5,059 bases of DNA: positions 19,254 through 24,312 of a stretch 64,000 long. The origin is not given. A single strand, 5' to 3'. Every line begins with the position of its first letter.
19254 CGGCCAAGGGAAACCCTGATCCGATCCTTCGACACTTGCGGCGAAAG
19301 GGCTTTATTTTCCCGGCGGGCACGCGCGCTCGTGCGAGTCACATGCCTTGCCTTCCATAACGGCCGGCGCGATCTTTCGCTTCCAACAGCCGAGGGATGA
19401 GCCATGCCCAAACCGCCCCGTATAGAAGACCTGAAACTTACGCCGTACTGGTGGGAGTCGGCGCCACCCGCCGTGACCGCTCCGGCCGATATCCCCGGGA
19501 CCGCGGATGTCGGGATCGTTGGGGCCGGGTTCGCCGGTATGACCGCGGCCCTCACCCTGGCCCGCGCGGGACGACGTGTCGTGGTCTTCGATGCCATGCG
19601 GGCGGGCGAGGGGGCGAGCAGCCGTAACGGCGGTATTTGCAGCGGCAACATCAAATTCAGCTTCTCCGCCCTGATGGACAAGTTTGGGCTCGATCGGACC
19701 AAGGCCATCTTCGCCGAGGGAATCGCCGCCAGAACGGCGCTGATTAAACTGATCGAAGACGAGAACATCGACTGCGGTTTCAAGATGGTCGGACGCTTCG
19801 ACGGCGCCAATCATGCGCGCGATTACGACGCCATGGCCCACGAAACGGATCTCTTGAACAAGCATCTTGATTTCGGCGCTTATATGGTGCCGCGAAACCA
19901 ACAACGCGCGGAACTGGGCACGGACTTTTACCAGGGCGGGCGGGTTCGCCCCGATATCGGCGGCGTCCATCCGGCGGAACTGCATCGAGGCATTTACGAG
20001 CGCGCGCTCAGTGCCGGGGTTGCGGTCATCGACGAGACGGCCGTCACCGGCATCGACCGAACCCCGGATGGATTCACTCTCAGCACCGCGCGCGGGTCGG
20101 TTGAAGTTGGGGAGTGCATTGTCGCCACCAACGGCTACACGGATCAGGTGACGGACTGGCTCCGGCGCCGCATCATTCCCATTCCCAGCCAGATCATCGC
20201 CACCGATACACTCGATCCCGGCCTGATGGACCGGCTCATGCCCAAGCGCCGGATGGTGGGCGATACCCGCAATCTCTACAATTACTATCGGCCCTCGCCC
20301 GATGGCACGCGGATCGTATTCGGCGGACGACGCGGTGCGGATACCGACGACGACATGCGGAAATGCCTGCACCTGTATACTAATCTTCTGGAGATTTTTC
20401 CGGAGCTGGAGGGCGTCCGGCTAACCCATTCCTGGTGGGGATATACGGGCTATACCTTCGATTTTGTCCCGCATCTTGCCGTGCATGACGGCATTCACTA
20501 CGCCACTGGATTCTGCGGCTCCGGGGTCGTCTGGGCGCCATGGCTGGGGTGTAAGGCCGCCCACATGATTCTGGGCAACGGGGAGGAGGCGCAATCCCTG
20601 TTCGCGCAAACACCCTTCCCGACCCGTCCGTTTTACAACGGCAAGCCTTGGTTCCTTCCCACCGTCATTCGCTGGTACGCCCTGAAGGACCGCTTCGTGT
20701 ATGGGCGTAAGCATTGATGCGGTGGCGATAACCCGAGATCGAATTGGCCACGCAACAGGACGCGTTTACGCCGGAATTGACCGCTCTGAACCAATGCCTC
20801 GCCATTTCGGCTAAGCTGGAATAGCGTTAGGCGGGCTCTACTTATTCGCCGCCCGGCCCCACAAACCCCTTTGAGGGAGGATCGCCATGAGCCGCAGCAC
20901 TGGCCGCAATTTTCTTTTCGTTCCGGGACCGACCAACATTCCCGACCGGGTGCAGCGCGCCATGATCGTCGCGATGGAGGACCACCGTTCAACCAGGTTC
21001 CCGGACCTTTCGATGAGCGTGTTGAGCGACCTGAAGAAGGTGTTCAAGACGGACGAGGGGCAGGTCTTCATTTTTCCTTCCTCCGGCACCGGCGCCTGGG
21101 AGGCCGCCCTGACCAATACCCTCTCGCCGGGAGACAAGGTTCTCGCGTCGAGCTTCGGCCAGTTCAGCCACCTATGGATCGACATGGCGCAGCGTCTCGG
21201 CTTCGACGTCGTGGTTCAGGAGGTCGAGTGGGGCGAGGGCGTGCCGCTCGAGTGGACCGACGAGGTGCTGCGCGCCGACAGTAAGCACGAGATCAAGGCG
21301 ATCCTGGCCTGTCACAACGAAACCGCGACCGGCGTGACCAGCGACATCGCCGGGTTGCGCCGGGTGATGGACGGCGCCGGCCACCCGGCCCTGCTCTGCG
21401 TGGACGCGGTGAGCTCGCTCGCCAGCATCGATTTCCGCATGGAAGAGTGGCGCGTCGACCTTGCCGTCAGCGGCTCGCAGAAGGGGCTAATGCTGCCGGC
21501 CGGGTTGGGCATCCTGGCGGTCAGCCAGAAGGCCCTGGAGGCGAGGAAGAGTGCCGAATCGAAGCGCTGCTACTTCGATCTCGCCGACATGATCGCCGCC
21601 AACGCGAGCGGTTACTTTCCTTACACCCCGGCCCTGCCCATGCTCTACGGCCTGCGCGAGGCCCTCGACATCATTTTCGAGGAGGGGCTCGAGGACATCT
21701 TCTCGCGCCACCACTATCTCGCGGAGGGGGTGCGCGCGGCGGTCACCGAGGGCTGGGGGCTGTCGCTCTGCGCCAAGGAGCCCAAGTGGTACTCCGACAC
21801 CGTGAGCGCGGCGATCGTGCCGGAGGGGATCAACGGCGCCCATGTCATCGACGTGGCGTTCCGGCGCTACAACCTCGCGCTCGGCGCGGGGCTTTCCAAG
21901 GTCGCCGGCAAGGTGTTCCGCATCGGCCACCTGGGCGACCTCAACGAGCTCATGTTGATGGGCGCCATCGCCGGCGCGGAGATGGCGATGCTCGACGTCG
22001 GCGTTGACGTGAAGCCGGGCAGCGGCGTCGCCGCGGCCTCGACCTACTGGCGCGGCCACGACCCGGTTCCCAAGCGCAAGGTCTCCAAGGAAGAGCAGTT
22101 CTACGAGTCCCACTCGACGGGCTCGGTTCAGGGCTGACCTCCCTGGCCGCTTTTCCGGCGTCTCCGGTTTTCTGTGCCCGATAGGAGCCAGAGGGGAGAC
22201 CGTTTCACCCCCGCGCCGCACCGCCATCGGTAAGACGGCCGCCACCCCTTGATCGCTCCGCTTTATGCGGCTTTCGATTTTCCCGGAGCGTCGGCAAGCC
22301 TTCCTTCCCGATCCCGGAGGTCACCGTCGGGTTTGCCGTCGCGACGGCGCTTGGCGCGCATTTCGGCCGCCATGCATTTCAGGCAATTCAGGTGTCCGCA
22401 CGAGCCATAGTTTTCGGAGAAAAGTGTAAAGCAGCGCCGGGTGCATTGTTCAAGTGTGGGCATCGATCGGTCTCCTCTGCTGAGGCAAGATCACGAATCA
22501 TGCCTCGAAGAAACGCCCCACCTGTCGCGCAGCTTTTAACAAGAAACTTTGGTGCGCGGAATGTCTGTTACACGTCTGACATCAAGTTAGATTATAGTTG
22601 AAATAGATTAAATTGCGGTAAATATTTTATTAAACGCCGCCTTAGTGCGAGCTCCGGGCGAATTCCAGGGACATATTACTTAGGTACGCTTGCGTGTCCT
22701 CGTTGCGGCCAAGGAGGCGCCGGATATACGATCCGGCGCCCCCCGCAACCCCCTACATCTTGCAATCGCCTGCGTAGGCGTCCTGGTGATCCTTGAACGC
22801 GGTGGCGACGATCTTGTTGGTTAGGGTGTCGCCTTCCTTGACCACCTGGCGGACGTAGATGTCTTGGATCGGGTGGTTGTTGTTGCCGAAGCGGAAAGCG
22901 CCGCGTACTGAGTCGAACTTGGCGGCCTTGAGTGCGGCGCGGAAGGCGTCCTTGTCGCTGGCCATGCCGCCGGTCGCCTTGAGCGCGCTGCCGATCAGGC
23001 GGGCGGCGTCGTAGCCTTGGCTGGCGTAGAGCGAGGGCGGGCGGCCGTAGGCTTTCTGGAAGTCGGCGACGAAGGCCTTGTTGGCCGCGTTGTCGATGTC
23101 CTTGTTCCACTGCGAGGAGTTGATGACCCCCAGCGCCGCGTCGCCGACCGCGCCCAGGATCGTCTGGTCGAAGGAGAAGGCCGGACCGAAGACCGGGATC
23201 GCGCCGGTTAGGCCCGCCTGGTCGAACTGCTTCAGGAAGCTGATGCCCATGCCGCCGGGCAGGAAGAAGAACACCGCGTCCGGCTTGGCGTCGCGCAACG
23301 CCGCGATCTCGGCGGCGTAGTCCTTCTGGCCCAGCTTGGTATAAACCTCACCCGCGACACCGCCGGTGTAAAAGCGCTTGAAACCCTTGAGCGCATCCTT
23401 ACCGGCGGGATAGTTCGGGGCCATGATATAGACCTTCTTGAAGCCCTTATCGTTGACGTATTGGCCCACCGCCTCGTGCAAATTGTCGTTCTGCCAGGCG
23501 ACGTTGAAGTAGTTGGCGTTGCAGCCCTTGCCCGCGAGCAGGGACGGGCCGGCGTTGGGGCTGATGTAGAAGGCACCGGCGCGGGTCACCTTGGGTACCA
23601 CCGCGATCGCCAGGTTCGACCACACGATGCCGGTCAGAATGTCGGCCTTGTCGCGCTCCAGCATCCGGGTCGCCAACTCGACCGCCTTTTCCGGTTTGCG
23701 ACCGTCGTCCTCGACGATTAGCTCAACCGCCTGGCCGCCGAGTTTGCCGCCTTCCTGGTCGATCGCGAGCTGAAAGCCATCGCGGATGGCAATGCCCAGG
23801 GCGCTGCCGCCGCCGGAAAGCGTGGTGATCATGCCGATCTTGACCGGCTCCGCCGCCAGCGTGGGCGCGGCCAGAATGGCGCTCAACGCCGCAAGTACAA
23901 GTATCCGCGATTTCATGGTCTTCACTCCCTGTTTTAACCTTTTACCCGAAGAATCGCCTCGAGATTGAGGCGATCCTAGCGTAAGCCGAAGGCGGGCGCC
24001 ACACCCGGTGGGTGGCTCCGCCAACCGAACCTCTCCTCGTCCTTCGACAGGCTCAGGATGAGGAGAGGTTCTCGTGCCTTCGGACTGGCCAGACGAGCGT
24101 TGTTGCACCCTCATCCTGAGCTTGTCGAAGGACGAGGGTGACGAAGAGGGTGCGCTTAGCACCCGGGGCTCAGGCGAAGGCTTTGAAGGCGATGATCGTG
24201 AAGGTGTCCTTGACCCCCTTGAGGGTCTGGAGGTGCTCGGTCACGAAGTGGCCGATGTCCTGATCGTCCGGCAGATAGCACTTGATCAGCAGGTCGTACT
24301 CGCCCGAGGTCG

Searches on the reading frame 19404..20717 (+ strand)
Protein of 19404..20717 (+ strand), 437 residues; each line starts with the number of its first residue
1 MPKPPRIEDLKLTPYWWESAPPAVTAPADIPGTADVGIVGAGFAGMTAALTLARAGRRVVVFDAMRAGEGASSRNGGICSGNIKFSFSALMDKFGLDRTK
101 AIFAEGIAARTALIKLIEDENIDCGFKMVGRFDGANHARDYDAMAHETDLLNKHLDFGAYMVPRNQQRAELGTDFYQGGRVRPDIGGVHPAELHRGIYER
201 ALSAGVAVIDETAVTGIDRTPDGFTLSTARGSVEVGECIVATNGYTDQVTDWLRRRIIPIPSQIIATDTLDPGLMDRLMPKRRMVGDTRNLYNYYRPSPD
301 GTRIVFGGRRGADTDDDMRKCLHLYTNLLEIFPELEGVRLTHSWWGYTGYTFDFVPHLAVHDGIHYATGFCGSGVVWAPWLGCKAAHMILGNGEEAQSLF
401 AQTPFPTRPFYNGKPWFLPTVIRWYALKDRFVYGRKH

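Call 91: search_protein_families(library=pfam, proteins=[window:19404-20717:+], max_evalue=0.00001)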
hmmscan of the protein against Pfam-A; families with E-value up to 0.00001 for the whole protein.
window:19404-20717:+ (437 aa): 5 families
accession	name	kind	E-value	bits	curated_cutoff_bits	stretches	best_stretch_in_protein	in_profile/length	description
PF01266.30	DAO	-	1.1e-53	183.5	27.9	1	35-384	1-349/353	FAD dependent oxidoreductase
PF00890.30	FAD_binding_2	-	3.2e-07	30.3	20.4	1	35-74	1-40/414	FAD binding domain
PF13450.12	NAD_binding_8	-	1.4e-06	28.9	21.9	1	38-64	1-27/68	NAD(P)-binding Rossmann-like domain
PF07992.20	Pyr_redox_2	-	2.2e-06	27.7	26.1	0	35-66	2-31/291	Pyridine nucleotide-disulphide oxidoreductase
PF03486.20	HI0933_like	-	2.5e-06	27.6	50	0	35-130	2-99/244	HI0933-like protein Rossmann domain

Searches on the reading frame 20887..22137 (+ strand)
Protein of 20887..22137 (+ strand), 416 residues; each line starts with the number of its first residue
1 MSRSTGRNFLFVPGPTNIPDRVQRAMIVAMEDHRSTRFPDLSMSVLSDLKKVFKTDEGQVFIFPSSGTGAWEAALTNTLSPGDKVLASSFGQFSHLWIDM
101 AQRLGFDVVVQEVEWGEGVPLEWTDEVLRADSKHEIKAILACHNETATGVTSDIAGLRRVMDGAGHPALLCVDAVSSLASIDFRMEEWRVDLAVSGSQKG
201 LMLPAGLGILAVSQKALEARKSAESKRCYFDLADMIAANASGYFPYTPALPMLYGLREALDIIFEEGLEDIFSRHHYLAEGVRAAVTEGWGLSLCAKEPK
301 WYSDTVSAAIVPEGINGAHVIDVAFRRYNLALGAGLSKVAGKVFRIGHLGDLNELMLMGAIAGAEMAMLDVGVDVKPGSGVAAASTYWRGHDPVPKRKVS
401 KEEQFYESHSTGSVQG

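Call 91: search_protein_families(library=pfam, proteins=[window:20887-22137:+], max_evalue=0.00001)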
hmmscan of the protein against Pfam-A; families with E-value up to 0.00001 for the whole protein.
window:20887-22137:+ (416 aa): 1 family
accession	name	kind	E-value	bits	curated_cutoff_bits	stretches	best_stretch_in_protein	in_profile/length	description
PF00266.25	Aminotran_5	-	2.8e-23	82.9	21.5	1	32-297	35-302/371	Aminotransferase class-V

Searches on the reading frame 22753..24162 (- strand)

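Call 91: search_protein_families(library=pfam, proteins=[window:22753-24162:-], max_evalue=0.00001)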
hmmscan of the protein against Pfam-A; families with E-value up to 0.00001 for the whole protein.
window:22753-24162:- (469 aa): 3 families
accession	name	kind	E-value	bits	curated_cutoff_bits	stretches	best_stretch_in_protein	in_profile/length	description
PF13458.12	Peripla_BP_6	-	9.3e-87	292.3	31.7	1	106-444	1-342/343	Periplasmic binding protein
PF13433.12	Peripla_BP_5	-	3.2e-24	86.2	27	1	107-445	1-341/363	Periplasmic binding protein domain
PF01094.35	ANF_receptor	-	4.6e-08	32.9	25.4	1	134-432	10-341/353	Receptor family ligand binding region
